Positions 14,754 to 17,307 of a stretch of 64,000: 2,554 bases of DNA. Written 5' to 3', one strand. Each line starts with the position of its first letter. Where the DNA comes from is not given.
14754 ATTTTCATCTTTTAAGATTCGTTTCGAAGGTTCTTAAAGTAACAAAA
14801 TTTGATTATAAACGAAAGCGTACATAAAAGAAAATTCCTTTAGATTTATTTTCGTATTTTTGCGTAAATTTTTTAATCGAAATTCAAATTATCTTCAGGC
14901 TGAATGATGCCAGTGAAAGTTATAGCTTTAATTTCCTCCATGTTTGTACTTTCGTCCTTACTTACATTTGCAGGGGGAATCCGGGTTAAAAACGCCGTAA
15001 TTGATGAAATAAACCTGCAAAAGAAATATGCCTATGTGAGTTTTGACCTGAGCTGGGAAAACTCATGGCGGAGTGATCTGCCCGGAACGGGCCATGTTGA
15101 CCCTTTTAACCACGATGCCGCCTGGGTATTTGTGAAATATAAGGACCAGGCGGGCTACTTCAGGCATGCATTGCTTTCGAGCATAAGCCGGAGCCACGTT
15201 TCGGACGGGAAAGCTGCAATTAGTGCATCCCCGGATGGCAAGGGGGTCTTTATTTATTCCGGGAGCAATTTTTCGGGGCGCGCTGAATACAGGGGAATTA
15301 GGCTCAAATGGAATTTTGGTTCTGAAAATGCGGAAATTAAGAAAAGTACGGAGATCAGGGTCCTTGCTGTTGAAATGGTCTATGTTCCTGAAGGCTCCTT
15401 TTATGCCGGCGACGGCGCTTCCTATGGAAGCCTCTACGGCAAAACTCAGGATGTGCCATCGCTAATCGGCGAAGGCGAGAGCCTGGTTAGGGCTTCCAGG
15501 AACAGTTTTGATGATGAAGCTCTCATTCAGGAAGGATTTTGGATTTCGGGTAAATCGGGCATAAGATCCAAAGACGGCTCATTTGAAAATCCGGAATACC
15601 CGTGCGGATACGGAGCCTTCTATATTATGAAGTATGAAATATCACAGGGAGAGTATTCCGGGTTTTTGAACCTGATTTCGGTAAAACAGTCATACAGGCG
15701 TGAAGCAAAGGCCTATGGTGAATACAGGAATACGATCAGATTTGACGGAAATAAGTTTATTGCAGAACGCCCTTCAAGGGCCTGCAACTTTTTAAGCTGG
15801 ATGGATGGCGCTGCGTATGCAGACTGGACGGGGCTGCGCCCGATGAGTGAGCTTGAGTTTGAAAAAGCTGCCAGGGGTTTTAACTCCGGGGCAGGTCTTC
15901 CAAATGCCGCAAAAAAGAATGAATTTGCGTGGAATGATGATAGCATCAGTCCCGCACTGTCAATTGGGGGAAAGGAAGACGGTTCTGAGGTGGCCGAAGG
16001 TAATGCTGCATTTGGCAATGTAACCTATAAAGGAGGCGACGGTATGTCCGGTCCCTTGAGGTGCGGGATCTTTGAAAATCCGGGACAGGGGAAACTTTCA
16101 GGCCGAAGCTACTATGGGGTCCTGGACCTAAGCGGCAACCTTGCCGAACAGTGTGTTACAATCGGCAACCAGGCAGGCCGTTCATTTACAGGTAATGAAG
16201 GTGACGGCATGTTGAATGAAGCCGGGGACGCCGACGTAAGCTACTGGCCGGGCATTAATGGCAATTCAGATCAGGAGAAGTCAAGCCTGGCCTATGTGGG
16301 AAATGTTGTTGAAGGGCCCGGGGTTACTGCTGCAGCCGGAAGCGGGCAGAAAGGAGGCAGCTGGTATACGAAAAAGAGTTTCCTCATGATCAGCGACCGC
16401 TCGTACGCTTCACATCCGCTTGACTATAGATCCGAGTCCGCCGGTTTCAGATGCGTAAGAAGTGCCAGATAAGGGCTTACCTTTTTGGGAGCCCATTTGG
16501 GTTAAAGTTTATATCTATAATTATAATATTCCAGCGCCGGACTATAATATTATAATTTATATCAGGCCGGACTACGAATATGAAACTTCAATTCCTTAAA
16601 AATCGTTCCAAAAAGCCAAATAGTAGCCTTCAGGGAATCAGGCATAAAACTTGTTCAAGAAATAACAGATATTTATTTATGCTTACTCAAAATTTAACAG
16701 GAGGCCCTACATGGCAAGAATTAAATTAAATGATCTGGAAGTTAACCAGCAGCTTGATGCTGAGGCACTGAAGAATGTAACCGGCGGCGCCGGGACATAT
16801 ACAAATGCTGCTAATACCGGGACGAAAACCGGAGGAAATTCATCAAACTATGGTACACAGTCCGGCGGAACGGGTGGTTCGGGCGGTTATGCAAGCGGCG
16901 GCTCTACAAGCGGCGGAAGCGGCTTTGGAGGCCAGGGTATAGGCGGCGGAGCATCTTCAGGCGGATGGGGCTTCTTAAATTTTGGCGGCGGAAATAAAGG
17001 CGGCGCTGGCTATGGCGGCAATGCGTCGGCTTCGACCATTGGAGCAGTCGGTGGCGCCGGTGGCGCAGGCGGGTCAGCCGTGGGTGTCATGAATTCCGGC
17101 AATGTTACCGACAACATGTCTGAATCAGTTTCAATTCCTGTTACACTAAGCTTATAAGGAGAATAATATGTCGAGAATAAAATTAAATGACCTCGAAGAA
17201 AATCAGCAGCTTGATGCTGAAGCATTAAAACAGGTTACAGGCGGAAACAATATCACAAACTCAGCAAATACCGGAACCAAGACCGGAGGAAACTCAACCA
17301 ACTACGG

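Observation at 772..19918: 19-kb two-armed locus for double-glycine-leader, glycine-rich proteins, combining a cNMP-domain C39 exporter with sigma-54 control, twin ATP-grasp proteins and cytoplasmic SurA/parvulin-like proteins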

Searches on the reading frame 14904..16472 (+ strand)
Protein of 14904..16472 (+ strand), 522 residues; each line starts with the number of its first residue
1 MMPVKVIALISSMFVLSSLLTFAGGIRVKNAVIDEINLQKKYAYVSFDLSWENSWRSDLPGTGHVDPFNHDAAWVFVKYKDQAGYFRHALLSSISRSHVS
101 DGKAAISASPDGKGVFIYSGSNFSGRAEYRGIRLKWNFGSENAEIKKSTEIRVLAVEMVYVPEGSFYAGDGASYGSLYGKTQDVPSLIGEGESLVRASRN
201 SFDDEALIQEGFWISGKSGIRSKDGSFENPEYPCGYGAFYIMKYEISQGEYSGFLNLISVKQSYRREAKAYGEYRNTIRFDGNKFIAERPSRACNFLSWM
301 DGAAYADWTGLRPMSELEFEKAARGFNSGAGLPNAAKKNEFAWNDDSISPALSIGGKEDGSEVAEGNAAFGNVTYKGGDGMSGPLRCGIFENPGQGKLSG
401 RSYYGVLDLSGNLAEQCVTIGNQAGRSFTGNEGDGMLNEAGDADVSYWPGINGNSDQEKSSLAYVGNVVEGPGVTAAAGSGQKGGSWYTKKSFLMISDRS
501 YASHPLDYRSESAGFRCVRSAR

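Call 4: search_protein_families(library=pfam, proteins=[window:14904-16472:+], max_evalue=0.01)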
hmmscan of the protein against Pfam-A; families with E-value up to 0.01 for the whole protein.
window:14904-16472:+ (522 aa): 1 family
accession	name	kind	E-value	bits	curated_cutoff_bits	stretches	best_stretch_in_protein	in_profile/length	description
PF03781.23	FGE-sulfatase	-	1e-14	55.3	23.3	1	228-418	26-190/255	Sulfatase-modifying factor enzyme 1-like domain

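Call 8: search_protein_families(library=ncbifam, proteins=[window:14904-16472:+], max_evalue=0.01)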
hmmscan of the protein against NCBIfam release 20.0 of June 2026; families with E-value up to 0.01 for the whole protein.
window:14904-16472:+ (522 aa): 3 families
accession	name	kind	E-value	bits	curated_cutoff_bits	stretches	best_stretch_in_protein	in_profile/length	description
TIGR03525.2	GldK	equivalog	0.00047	19.6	350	0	483-520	371-406/408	T9SS ring complex lipoprotein PorK/GldK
TIGR03440.2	egtB_TIGR03440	equivalog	0.0013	18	360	1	289-339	271-320/413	ergothioneine biosynthesis protein EgtB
NF041186.1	SenA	equivalog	0.0032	16.9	420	1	285-327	264-306/382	selenoneine synthase SenA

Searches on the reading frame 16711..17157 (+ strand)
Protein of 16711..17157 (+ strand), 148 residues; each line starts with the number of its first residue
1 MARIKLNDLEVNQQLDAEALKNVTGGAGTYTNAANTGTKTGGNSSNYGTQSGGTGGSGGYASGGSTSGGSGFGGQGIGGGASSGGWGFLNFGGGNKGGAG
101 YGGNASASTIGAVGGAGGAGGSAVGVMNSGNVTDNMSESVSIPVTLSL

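Call 4: search_protein_families(library=pfam, proteins=[window:16711-17157:+], max_evalue=0.01)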
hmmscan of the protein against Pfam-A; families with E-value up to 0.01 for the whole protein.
window:16711-17157:+ (148 aa): 0 families

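Call 8: search_protein_families(library=ncbifam, proteins=[window:16711-17157:+], max_evalue=0.01)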
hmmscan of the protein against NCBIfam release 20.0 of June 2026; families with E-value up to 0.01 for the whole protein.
window:16711-17157:+ (148 aa): 0 families

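Call 10: find_encoding_contigs(protein=window:16711-17157:+, flank=10000, max_places=6)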
Protein window:16711-17157:+ (148 aa): no gene with exactly this product is on record in the collection.

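Call 11: find_homologous_proteins(query=window:16711-17157:+, max_evalue=0.001)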
Query window:16711-17157:+ (148 aa): 6 proteins with E <= 0.001 among 2452 candidates.
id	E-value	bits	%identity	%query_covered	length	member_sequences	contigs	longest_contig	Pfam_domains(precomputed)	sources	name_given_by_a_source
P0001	6.0e-22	96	41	99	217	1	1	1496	PF01451.28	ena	-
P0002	1.5e-20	92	38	100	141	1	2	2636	-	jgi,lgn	jgi:hypothetical protein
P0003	2.8e-20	91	47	100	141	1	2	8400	-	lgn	-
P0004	1.6e-19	88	40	100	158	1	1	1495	-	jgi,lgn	jgi:hypothetical protein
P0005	7.5e-16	77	33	100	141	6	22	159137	-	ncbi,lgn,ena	-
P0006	1.6e-6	46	40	32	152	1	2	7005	-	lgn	-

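Call 13: find_encoding_contigs(protein=P0005, flank=10000, max_places=6)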
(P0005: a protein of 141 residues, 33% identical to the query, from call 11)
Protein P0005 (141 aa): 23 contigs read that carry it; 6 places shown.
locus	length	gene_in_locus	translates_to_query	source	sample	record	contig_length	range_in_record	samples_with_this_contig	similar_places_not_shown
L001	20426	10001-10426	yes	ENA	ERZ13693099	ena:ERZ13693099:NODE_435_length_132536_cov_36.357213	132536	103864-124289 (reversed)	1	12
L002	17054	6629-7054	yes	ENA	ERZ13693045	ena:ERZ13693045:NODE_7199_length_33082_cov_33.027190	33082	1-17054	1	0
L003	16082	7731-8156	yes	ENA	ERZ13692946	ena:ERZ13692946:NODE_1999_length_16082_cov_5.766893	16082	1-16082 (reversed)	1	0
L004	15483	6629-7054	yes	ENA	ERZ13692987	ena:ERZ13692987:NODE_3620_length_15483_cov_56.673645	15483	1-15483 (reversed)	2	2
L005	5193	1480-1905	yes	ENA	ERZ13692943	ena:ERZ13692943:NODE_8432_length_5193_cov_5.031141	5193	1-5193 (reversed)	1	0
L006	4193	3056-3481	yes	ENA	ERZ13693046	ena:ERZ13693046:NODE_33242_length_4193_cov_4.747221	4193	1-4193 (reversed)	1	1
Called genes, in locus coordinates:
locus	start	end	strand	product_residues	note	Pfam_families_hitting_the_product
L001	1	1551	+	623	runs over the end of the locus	PF13231:PMT_2, PF13181:TPR_8 (faint), PF21033:RMD1-3 (faint), PF07719:TPR_2 (faint), PF13414:TPR_11 (faint), PF13424:TPR_12 (faint), PF13428:TPR_14 (faint), PF00515:TPR_1 (weak), +2 more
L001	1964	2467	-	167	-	-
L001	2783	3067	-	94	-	-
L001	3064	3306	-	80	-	-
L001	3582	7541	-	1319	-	-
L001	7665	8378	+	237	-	PF02517:Rce1-like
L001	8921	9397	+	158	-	-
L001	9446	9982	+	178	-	-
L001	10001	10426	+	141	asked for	-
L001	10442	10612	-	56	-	-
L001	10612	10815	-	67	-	PF10047:DUF2281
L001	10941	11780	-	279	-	PF01370:Epimerase, PF02719:Polysacc_synt_2, PF04321:RmlD_sub_bind, PF01073:3Beta_HSD (weak), PF16363:GDP_Man_Dehyd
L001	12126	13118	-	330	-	PF01073:3Beta_HSD, PF01370:Epimerase, PF02719:Polysacc_synt_2, PF04321:RmlD_sub_bind, PF13460:NAD_binding_10 (weak), PF16363:GDP_Man_Dehyd, PF07993:NAD_binding_4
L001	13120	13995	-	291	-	PF00483:NTP_transferase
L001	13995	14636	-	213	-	PF00908:dTDP_sugar_isom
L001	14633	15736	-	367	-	PF02350:Epimerase_2, PF04007:DUF354 (weak)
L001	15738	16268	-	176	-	PF10604:Polyketide_cyc2 (weak)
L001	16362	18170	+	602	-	PF10602:RPN7 (faint), PF07719:TPR_2 (faint), PF13174:TPR_6 (faint), PF13181:TPR_8 (faint), PF13424:TPR_12 (faint), PF13428:TPR_14 (faint), PF14559:TPR_19 (faint), PF09976:TPR_21 (faint), +2 more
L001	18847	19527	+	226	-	-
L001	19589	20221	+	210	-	-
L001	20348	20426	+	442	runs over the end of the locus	PF02881:SRP54_N, PF06414:Zeta_toxin (weak), PF13401:AAA_22, PF00448:SRP54, PF01656:CbiA (weak), PF02978:SRP_SPB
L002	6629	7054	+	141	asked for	-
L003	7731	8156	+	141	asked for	-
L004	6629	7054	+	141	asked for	-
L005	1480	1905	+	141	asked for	-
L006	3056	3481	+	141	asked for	-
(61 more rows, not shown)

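Call 16: find_encoding_contigs(protein=P0003, flank=10000, max_places=4)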
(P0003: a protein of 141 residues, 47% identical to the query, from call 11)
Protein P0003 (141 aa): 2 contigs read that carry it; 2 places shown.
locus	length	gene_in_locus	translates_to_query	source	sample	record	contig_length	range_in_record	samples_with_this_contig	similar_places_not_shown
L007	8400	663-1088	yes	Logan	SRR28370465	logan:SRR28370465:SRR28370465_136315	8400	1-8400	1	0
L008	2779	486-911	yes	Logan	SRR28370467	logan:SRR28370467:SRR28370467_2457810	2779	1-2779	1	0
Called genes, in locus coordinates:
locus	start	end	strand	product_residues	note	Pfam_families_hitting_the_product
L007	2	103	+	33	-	?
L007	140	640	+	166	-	-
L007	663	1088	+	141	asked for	-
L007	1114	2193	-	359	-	PF02655:ATP-grasp_3 (weak)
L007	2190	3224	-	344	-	-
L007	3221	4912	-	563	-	-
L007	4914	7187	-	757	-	PF12974:Phosphonate-bd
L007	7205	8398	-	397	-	?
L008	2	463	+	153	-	?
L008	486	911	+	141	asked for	-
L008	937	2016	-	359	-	PF02655:ATP-grasp_3 (weak)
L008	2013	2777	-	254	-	?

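Call 17: find_encoding_contigs(protein=P0006, flank=10000, max_places=4)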
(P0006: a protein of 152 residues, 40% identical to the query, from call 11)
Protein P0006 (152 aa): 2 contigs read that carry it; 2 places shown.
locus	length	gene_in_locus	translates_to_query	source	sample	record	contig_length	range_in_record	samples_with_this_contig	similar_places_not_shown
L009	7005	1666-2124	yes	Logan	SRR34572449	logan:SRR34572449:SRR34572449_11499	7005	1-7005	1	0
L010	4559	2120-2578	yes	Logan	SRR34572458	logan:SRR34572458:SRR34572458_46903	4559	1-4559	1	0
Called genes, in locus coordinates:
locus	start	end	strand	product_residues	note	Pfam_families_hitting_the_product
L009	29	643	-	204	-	-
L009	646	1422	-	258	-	PF13624:SurA_N_3, PF13145:Rotamase_2, PF13616:Rotamase_3, PF00639:Rotamase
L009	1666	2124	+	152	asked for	-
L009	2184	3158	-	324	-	-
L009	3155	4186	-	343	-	-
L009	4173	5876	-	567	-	-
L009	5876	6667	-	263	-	-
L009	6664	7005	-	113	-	?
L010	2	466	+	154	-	?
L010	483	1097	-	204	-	-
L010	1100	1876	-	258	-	PF13624:SurA_N_3, PF13145:Rotamase_2, PF13616:Rotamase_3, PF00639:Rotamase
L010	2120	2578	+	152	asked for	-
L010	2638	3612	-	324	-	-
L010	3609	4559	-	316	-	?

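Call 61: predict_structure(alignment_id=A1)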
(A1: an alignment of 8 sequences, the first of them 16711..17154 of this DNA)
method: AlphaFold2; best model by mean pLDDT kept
length: 148 residues; sequences in the alignment: 8
mean_pLDDT: 41.4   pTM: 0.13
mean pLDDT of the five models: 41.4, 41.1, 39.5, 37.5, 35.7
residues with pLDDT >= 90: 0; 70-90: 2; 50-70: 29; < 50: 117
segments of 3 or more residues with pLDDT < 50: 24-87, 89-137
pLDDT, mean of each block of 10 residues (from residue 1): 53 56 43 40 34 35 34 31 37 35 36 37 40 51 65
secondary structure, 60 per line:
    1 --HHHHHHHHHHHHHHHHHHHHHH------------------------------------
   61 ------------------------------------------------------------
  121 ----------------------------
elements in order: H3-24

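Call 88: find_related_loci(query=A5, collection=metagenome_contigs, flank=10000)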
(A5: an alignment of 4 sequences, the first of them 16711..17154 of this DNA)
Query A5 (148 aa) in metagenome_contigs; peptide patterns used: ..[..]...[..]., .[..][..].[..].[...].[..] (x = any residue, [..] = any of these).
484 stretches matched a pattern, but none encodes a relative of the query by tblastn (E <= 1e-3).

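Call 95: search_protein_families(library=ncbifam, proteins=[L009:646-1422:-], max_evalue=0.001)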
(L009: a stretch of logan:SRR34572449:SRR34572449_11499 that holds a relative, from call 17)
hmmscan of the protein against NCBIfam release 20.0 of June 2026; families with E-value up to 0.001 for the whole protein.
L009:646-1422:- (258 aa): 10 families
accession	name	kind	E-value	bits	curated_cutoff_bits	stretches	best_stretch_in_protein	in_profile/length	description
TIGR04500.1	PpiC_rel_mature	subfamily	6.2e-26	91.5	180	1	11-246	89-327/340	TIGR04500 family putative peptide maturation system protein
NF000809.0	PRK00059.1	equivalog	2.9e-14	53.2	303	1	22-241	75-307/336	peptidylprolyl isomerase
NF008054.0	PRK10788.1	equivalog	1.7e-12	46.9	493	1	114-238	248-375/626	peptidylprolyl isomerase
NF002824.0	PRK02998.1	subfamily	1.4e-11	44.3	360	1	51-240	61-240/283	peptidylprolyl isomerase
NF008038.0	PRK10770.1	equivalog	2.6e-10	39.7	394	1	144-222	196-272/431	peptidylprolyl isomerase SurA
NF003356.0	PRK04405.1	subfamily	6.4e-10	38.6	339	1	11-182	30-192/299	peptidylprolyl isomerase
NF002827.0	PRK03002.1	equivalog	2.5e-09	36.6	343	1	138-240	141-242/285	peptidylprolyl isomerase PrsA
NF002846.0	PRK03095.1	equivalog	6.7e-09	35.6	361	1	59-239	68-238/287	peptidylprolyl isomerase PrsA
NF002361.0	PRK01326.1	equivalog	2.6e-06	26.7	428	1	11-195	31-207/336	peptidylprolyl isomerase PrsA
TIGR02933.1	nifM_nitrog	equivalog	6.3e-06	26.3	168.2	1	45-225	38-222/256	nitrogen fixation protein NifM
